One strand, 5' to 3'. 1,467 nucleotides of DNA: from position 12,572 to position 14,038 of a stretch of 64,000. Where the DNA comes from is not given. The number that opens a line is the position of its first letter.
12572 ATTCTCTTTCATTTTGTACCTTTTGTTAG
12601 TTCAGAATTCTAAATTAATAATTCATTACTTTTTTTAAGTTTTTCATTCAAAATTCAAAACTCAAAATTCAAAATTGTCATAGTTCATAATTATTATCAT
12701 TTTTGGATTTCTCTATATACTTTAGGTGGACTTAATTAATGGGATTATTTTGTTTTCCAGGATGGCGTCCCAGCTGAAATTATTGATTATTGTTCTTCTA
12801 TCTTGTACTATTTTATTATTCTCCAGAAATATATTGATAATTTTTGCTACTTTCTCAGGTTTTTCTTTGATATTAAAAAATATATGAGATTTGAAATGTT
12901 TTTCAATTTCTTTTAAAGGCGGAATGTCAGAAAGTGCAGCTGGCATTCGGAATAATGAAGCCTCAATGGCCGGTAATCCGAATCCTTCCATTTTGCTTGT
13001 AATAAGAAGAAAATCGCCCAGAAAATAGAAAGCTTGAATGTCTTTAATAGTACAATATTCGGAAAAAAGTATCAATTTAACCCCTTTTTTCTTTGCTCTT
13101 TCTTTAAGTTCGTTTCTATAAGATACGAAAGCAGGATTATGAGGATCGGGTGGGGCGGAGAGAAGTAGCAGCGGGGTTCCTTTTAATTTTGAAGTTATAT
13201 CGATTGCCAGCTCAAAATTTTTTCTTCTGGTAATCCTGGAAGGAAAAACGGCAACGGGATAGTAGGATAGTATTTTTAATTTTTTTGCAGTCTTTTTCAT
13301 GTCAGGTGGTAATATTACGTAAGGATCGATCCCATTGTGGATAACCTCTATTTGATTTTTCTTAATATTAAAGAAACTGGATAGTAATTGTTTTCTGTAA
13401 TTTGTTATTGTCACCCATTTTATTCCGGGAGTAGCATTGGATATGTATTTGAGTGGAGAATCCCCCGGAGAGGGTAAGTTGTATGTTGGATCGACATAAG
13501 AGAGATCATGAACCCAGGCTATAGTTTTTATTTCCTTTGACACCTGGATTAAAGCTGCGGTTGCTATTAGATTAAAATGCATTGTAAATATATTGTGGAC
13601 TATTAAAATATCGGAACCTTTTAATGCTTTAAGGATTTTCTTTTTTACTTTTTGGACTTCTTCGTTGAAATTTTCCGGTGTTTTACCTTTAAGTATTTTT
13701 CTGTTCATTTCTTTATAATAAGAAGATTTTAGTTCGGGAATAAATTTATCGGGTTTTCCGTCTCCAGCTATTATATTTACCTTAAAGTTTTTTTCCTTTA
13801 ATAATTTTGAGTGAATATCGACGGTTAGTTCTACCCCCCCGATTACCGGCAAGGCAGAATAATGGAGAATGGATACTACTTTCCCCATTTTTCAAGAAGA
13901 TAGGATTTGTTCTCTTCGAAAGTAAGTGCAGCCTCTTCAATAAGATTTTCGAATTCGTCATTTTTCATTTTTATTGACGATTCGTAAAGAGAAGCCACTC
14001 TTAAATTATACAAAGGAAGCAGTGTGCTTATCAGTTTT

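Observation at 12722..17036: Glycosyl-glycerate-type cluster (MPGP-like HAD phosphatase plus three glycosyltransferases)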

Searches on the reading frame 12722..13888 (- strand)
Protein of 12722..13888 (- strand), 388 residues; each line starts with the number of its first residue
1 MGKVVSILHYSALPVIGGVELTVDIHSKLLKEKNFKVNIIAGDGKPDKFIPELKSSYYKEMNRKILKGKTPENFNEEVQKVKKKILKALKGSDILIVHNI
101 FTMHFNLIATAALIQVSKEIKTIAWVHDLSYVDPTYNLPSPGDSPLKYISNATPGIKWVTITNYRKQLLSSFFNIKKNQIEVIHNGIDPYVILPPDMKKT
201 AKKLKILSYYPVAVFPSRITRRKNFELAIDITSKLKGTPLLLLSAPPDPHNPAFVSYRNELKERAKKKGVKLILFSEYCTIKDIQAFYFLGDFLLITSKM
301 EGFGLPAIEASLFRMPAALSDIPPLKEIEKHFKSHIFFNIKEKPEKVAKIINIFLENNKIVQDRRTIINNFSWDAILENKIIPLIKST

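Call 3: search_protein_families(library=pfam, proteins=[window:12722-13888:-], max_evalue=0.01)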
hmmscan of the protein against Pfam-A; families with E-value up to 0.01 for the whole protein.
window:12722-13888:- (388 aa): 3 families
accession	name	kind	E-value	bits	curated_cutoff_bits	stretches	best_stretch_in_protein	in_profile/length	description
PF00534.26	Glycos_transf_1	-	2.2e-15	57.1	26.4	1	199-366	4-164/172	Glycosyl transferases group 1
PF13439.12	Glyco_transf_4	-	3.3e-10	40.7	28.5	1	16-189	1-168/170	Glycosyltransferase Family 4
PF13692.12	Glyco_trans_1_4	-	9.6e-09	36.1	27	1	211-356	2-141/142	Glycosyl transferases group 1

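Call 4: search_protein_families(library=ncbifam, proteins=[window:12722-13888:-], max_evalue=0.01)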
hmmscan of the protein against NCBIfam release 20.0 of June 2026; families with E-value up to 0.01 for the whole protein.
window:12722-13888:- (388 aa): 11 families
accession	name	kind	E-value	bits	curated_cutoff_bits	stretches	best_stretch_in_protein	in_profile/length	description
NF041101.1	manno_glu_gly_synth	equivalog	6.6e-19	68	640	2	5-236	3-250/431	mannosylglucosylglycerate synthase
TIGR02149.1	glgA_Coryne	subfamily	1.3e-12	47.6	302.4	1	163-379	154-382/391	glycogen synthase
NF038255.1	exopoly_VpsD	equivalog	2.7e-09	36.4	300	1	165-379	164-371/381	VpsD family glycosyltransferase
TIGR03999.1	thiol_BshA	equivalog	6.1e-09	35.3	273.7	1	162-361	152-343/375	N-acetyl-alpha-D-glucosaminyl L-malate synthase BshA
NF038295.1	EPS_HpsP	equivalog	4.3e-08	32.6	550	1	162-381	161-381/388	hormogonium polysaccharide biosynthesis glycosyltransferase HpsP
TIGR04047.1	MSMEG_0565_glyc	hypoth_equivalog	3.4e-07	29.7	259.85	1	256-376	240-363/373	MSMEG_0565 family glycosyltransferase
TIGR04157.1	glyco_rSAM_CFB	subfamily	5.2e-06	25.7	400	1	159-348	174-358/406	TIGR04157 family glycosyltransferase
TIGR03449.1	mycothiol_MshA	equivalog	6e-06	25.4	462.5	1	165-375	175-391/406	D-inositol-3-phosphate glycosyltransferase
NF012028.0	PRK15484.1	subfamily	2.7e-05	23.4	618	1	167-376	152-367/380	lipopolysaccharide N-acetylglucosaminyltransferase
NF053787.1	GlcN_PG_synth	equivalog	0.00013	20.9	480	1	178-379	164-351/361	N-acetylglucosaminyl phosphatidylglycerol synthase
NF053513.1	Gtran_IagA_BgsA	equivalog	0.00014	21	460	1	159-355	110-301/333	LTA glycolipid anchor biosynthesis glycosyltransferase, IagA/BgsA family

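Call 14: find_homologous_proteins(query=window:12722-13888:-)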
Query window:12722-13888:- (388 aa): 618 proteins with E <= 0.001 among 8000 candidates; the best 120 are listed.
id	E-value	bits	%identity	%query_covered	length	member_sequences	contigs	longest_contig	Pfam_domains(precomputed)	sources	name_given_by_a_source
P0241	1.2e-225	767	89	100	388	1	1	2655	PF00534.27,PF13439.13,PF13692.13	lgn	-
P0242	1.2e-219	747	84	100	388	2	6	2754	PF00534.27,PF13439.13,PF13692.13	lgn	-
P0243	2.7e-214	729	83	100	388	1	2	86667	PF00534.27,PF13439.13,PF13692.13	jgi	-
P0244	3.0e-214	729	84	100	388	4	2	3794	PF00534.27,PF13439.13,PF13692.13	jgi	-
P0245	3.9e-214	729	83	100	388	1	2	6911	PF00534.27,PF13439.13,PF13692.13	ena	-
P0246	4.1e-214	729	82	100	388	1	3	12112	PF00534.27,PF13439.13,PF13692.13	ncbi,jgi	-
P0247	8.7e-214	728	83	100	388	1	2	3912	PF00534.27,PF13439.13,PF13692.13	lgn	-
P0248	6.2e-213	725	83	100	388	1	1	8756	PF00534.27,PF13439.13,PF13692.13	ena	-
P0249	2.3e-212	723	82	100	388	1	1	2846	PF00534.27,PF13439.13,PF13692.13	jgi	jgi:glycosyltransferase involved in cell wall biosynthesis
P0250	1.0e-211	721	82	100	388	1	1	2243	PF00534.27,PF13439.13,PF13692.13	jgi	jgi:glycosyltransferase involved in cell wall biosynthesis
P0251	1.1e-211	721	82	100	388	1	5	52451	PF00534.27,PF13439.13,PF13692.13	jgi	-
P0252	4.2e-211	719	83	100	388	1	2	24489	PF00534.27,PF13439.13,PF13692.13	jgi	jgi:glycosyltransferase involved in cell wall biosynthesis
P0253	6.8e-211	718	83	100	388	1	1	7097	PF00534.27,PF13439.13,PF13692.13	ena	-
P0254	7.0e-211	718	83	100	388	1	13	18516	PF00534.27,PF13439.13,PF13692.13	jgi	-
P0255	1.8e-210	717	82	100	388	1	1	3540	PF00534.27,PF13439.13,PF13692.13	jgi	jgi:glycosyltransferase involved in cell wall biosynthesis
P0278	2.4e-156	539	61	99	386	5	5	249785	PF00534.27,PF13439.13,PF13692.13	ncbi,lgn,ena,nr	ncbi:glycosyltransferase family 4 protein [candidate division WOR-3 bacterium]|nr:glycosyltransferas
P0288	2.0e-67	246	38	98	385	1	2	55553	PF00534.27,PF13439.13,PF13692.13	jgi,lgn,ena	-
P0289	4.2e-67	245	37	98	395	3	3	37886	PF00534.27,PF13439.13,PF13692.13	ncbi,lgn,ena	-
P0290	9.8e-65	237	36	98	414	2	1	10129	PF00534.27,PF13439.13,PF13692.13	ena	-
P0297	1.7e-60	223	33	98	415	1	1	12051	PF00534.27,PF13579.13,PF13439.13,PF20706.4,PF13692.13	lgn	-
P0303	4.3e-59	219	33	99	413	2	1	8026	PF00534.27,PF13439.13,PF13692.13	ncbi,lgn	-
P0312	3.5e-57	212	36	98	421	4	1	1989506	PF00534.27,PF13439.13,PF13692.13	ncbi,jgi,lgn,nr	ncbi:glycosyltransferase family 4 protein [bacterium]|jgi:glycosyltransferase involved in cell wall 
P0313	3.8e-57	212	31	98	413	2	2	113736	PF00534.27,PF13579.13,PF13439.13,PF13692.13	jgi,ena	-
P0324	9.8e-56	208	33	99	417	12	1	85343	PF00534.27,PF13439.13,PF20706.4,PF13692.13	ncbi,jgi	jgi:glycosyltransferase involved in cell wall biosynthesis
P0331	1.5e-54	204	33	99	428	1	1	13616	PF00534.27,PF13579.13,PF13439.13,PF13692.13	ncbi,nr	ncbi:MAG TPA: glycosyltransferase family 4 protein [Chloroflexia bacterium]|nr:glycosyltransferase f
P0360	3.8e-51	192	31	98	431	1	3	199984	PF00534.27,PF13439.13,PF20706.4,PF13692.13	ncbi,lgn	-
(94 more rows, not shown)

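Call 19: find_encoding_contigs(protein=P0288, flank=8000, max_places=3)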
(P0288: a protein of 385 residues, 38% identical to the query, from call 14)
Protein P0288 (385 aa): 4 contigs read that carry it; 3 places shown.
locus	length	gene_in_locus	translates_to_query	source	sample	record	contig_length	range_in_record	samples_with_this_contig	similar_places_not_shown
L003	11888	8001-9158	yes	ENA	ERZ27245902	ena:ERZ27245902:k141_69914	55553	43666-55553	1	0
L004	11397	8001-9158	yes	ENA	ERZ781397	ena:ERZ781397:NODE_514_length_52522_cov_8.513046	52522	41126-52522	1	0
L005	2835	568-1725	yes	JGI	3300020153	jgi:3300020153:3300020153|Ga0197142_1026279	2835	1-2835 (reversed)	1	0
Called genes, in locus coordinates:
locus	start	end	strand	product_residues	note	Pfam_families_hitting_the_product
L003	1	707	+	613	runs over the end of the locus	PF03415:Peptidase_C11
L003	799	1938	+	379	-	PF02463:SMC_N (weak), PF13175:AAA_15 (faint), PF13476:AAA_23 (faint), PF13304:AAA_21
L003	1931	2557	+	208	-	-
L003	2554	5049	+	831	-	PF02739:5_3_exonuc_N, PF01367:5_3_exonuc, PF00476:DNA_pol_A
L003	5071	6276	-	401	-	PF01676:Metalloenzyme, PF10143:PhosphMutase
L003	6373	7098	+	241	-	-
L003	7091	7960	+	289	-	PF13641:Glyco_tranf_2_3 (faint), PF00535:Glycos_transf_2, PF21969:MGS_GT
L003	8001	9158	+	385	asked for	PF13439:Glyco_transf_4, PF00534:Glycos_transf_1, PF13692:Glyco_trans_1_4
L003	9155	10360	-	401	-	-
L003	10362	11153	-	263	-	PF00702:Hydrolase (faint), PF08282:Hydrolase_3 (weak), PF12710:HAD (faint)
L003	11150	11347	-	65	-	-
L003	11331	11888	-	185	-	?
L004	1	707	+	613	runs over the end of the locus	PF03415:Peptidase_C11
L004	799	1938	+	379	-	PF02463:SMC_N (weak), PF13175:AAA_15 (faint), PF13476:AAA_23 (faint), PF13304:AAA_21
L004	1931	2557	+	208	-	-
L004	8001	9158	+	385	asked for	PF13439:Glyco_transf_4, PF00534:Glycos_transf_1, PF13692:Glyco_trans_1_4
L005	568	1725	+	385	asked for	PF13439:Glyco_transf_4, PF00534:Glycos_transf_1, PF13692:Glyco_trans_1_4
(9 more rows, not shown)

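Call 20: find_encoding_contigs(protein=P0312, flank=8000, max_places=3)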
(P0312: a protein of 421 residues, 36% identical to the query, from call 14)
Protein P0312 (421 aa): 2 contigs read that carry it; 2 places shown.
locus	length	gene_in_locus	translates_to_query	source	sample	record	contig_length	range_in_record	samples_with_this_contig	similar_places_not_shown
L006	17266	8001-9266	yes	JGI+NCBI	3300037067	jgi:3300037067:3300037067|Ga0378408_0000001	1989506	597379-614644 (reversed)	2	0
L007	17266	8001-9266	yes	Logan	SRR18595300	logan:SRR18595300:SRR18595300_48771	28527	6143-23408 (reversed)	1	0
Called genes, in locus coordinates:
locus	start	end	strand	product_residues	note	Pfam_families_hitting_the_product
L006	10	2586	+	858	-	PF01326:PPDK_N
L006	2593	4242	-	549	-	PF00795:CN_hydrolase, PF02540:NAD_synthase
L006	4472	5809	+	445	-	PF02812:ELFV_dehydrog_N, PF00208:ELFV_dehydrog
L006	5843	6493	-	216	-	-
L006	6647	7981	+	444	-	PF13660:DUF4147, PF05161:MOFRL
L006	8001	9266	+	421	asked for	PF13439:Glyco_transf_4, PF00534:Glycos_transf_1, PF13692:Glyco_trans_1_4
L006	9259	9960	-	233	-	PF05170:AsmA (weak), PF05359:DUF748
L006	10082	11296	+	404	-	PF00365:PFK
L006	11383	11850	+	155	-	PF22381:Staph_reg_Sar_Rot, PF01047:MarR, PF12802:MarR_2, PF13463:HTH_27 (weak)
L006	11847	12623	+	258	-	PF00561:Abhydrolase_1 (weak), PF12146:Hydrolase_4, PF12697:Abhydrolase_6 (weak)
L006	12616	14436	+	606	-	PF09925:DUF2157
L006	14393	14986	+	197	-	PF14345:GDYXXLXY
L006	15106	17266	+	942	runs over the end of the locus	PF02927:CelD_N (faint), PF00759:Glyco_hydro_9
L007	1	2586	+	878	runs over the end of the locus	PF01326:PPDK_N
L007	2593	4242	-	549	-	PF00795:CN_hydrolase, PF02540:NAD_synthase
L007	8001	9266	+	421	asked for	PF13439:Glyco_transf_4, PF00534:Glycos_transf_1, PF13692:Glyco_trans_1_4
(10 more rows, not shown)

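Call 21: search_protein_families(library=ncbifam, proteins=[P0278, P0288, P0289, P0290, P0297, P0312, P0313, P0324, P0331, P0360], max_evalue=1e-10)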
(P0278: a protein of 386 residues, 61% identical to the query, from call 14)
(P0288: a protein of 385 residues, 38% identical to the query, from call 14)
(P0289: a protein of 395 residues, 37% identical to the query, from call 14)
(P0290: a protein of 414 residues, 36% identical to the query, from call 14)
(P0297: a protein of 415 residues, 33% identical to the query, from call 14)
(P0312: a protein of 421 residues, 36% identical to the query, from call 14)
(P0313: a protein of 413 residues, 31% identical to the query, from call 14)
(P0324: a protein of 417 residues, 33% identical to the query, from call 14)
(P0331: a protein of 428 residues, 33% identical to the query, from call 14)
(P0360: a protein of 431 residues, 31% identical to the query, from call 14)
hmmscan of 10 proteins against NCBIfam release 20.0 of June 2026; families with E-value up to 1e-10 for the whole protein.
P0278 (386 aa): 2 families
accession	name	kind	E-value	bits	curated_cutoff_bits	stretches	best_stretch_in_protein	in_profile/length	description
NF041101.1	manno_glu_gly_synth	equivalog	4.2e-20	71.9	640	1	5-237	3-250/431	mannosylglucosylglycerate synthase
TIGR04157.1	glyco_rSAM_CFB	subfamily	7.8e-11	41.6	400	0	160-381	174-402/406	TIGR04157 family glycosyltransferase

P0288 (385 aa): 1 family
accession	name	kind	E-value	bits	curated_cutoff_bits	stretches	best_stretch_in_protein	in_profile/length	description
NF041101.1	manno_glu_gly_synth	equivalog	2.8e-11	42.8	640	0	78-313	96-347/431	mannosylglucosylglycerate synthase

P0289 (395 aa): 1 family
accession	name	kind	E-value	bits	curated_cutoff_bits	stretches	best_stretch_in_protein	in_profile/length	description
TIGR04047.1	MSMEG_0565_glyc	hypoth_equivalog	4.3e-11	42.5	259.85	1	148-378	137-366/373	MSMEG_0565 family glycosyltransferase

P0290 (414 aa): 2 families
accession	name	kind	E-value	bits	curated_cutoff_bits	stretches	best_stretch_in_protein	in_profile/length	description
NF041101.1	manno_glu_gly_synth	equivalog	8.5e-21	74.2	640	1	1-370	1-370/431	mannosylglucosylglycerate synthase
TIGR03999.1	thiol_BshA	equivalog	1.6e-12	47.1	273.7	0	175-400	150-353/375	N-acetyl-alpha-D-glucosaminyl L-malate synthase BshA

P0297 (415 aa): 5 families
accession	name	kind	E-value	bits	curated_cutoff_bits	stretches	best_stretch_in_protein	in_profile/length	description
TIGR04047.1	MSMEG_0565_glyc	hypoth_equivalog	1.8e-25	89.8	259.85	1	20-409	2-369/373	MSMEG_0565 family glycosyltransferase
NF041101.1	manno_glu_gly_synth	equivalog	1.3e-20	73.6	640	1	19-347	2-347/431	mannosylglucosylglycerate synthase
NF053787.1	GlcN_PG_synth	equivalog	3.4e-13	49.2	480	1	188-405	155-350/361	N-acetylglucosaminyl phosphatidylglycerol synthase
TIGR02149.1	glgA_Coryne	subfamily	1.5e-12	47.3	302.4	1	170-361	141-325/391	glycogen synthase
NF038255.1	exopoly_VpsD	equivalog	2e-12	46.7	300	1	176-399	159-364/381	VpsD family glycosyltransferase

P0312 (421 aa): 2 families
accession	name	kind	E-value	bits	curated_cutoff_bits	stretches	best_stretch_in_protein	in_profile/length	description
NF041101.1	manno_glu_gly_synth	equivalog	1.1e-17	63.9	640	1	13-358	2-357/431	mannosylglucosylglycerate synthase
TIGR04047.1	MSMEG_0565_glyc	hypoth_equivalog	1.6e-11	44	259.85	1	174-410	137-362/373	MSMEG_0565 family glycosyltransferase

P0313 (413 aa): 2 families
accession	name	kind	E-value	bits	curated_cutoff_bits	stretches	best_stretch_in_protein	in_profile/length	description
TIGR04047.1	MSMEG_0565_glyc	hypoth_equivalog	1.2e-13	50.9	259.85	1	274-410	240-370/373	MSMEG_0565 family glycosyltransferase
NF041101.1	manno_glu_gly_synth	equivalog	6.3e-11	41.6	640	0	5-348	2-348/431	mannosylglucosylglycerate synthase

P0324 (417 aa): 4 families
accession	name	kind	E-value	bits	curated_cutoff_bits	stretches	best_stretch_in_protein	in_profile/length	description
TIGR04047.1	MSMEG_0565_glyc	hypoth_equivalog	1.1e-17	64.1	259.85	1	6-403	2-362/373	MSMEG_0565 family glycosyltransferase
NF041101.1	manno_glu_gly_synth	equivalog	1.1e-15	57.4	640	1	5-348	2-347/431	mannosylglucosylglycerate synthase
TIGR03088.1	stp2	hypoth_equivalog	3.5e-11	42.8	409.05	0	164-388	130-341/374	TIGR03088 family PEP-CTERM/XrtA system glycosyltransferase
TIGR03999.1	thiol_BshA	equivalog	8.7e-11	41.3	273.7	0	173-385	149-339/375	N-acetyl-alpha-D-glucosaminyl L-malate synthase BshA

P0331 (428 aa): 2 families
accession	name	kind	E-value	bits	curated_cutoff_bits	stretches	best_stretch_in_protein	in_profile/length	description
NF041101.1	manno_glu_gly_synth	equivalog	8.5e-19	67.6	640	1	17-266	2-251/431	mannosylglucosylglycerate synthase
TIGR04047.1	MSMEG_0565_glyc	hypoth_equivalog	1.2e-16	60.7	259.85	1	185-416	142-363/373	MSMEG_0565 family glycosyltransferase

P0360 (431 aa): 3 families
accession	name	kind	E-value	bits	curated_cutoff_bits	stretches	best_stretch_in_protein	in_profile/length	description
TIGR04047.1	MSMEG_0565_glyc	hypoth_equivalog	1.1e-13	51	259.85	1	183-415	142-363/373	MSMEG_0565 family glycosyltransferase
TIGR03449.1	mycothiol_MshA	equivalog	8.2e-11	41.4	462.5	0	188-363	173-335/406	D-inositol-3-phosphate glycosyltransferase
NF053787.1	GlcN_PG_synth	equivalog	8.4e-11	41.3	480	0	320-418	250-351/361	N-acetylglucosaminyl phosphatidylglycerol synthase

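Call 22: search_solved_structures(query=window:12722-13888:-, max_evalue=0.01, show_alignments=1)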
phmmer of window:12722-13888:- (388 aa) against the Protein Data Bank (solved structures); distinct sequences matched with E-value up to 0.01: 3.
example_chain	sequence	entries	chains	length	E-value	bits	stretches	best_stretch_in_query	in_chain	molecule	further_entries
7mi0_A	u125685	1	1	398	1.7e-11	47.1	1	133-379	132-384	Glycosyltransferase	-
5i45_A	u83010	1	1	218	1.9e-05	27.1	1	185-315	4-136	Glycosyl transferases group 1 family protein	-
5d00_A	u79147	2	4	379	0.0057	19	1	175-356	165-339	N-acetyl-alpha-D-glucosaminyl L-malate synthase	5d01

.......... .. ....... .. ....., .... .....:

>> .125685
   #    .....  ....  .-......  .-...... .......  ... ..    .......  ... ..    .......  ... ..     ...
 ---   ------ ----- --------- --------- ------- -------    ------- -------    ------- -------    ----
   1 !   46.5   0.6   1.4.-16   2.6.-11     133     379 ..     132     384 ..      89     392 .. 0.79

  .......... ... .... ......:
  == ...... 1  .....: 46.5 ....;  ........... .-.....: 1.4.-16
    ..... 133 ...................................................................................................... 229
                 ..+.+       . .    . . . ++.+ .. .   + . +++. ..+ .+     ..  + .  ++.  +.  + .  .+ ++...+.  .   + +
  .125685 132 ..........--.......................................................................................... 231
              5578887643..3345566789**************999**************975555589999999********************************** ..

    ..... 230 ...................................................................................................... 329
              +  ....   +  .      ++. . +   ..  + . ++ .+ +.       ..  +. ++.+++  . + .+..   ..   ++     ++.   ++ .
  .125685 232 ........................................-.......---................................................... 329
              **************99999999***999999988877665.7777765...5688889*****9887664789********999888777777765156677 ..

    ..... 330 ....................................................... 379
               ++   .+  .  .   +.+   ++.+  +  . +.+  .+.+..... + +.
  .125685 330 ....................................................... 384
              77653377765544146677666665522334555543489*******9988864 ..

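Call 24: find_related_loci(query=A1, collection=genome_contigs, flank=10000)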
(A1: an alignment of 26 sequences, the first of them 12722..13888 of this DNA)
Query A1 (388 aa) in genome_contigs; peptide patterns used: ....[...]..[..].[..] (x = any residue, [..] = any of these).
600 stretches matched a pattern (row limit reached: there are more); 187 encode a relative of the query (tblastn E <= 1e-3); the best 80 are kept; 80 distinct loci.
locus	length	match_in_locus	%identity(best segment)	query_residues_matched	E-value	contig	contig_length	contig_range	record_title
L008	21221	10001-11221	30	5-387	6e-58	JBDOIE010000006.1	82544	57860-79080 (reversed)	MAG: Chloroflexia bacterium isolate TC202112_Ori_Bins012 k147_336893, whole genome shotgun sequence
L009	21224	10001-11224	30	5-385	3e-55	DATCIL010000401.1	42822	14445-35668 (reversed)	MAG TPA_asm: Anaerolineales bacterium isolate SMAG_U7858 k141_3044501, whole genome shotgun sequence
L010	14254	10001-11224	28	6-385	4e-53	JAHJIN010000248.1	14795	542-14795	MAG: Chloroflexota bacterium isolate Modern_marine_rock_biofilm.mb.101 Modern_marine_roc.mb.101_k141_319636, whole genom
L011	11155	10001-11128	30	3-358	1e-49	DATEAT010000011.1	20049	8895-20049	MAG TPA_asm: Anaerolineales bacterium isolate SMAG_U8225 k141_2019337, whole genome shotgun sequence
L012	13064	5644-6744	28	5-388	1e-45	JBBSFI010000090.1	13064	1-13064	MAG: Chthoniobacterales bacterium isolate LS1_sbin.82 LS1_sbin.82_K_213162_L_13064_cov_15.3430, whole genome shotgun seq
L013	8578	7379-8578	31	5-385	3e-44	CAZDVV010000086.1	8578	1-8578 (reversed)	MAG TPA_asm: uncultured Desulfobacteraceae bacterium isolate binchicken_co184_155 genome assembly, contig: NODE_16904_le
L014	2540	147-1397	28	5-388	2e-43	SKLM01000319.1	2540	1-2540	MAG: Thermoflexales bacterium isolate CSSed162cmA_211 CSSed16-2cmA-257378, whole genome shotgun sequence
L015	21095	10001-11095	29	2-357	2e-43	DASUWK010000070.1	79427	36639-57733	MAG TPA_asm: Candidatus Dormiibacterota bacterium isolate SMAG_U1841 k141_121636, whole genome shotgun sequence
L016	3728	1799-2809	29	7-328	9e-41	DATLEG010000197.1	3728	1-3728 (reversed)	MAG TPA_asm: Candidatus Saccharimonadales bacterium isolate SMAG_U14370 k141_7009370, whole genome shotgun sequence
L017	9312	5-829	29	121-386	1e-31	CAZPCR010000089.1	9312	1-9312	MAG TPA_asm: uncultured Anaerolineaceae bacterium isolate binchicken_co50_402 genome assembly, contig: NODE_9569_length_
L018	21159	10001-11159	33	5-380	6e-23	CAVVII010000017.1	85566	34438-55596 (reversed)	MAG: uncultured Verrucomicrobiae bacterium isolate MFD02199.bin.2.201 genome assembly, contig: contig_50801, whole genom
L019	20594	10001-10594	24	170-373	2e-11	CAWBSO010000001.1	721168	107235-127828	MAG: uncultured Solirubrobacterales bacterium isolate MFD00731.bin.2.183 genome assembly, contig: contig_20823, whole ge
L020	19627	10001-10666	24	107-328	1e-10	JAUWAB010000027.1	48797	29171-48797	MAG: Prolixibacteraceae bacterium isolate CSMAG_1283 CSMAG_1283_k141_1142746_length_48797_cov_29.6966, whole genome shot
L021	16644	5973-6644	22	157-381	8e-11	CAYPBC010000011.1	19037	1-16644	MAG TPA_asm: uncultured Thermoanaerobaculia bacterium isolate SRP155585_co2_221 genome assembly, contig: NODE_1471_lengt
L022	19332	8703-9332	28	121-328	5e-10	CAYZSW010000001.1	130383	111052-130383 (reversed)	MAG TPA_asm: uncultured Candidatus Saccharibacteria bacterium isolate SRP241326_co2_22 genome assembly, contig: NODE_212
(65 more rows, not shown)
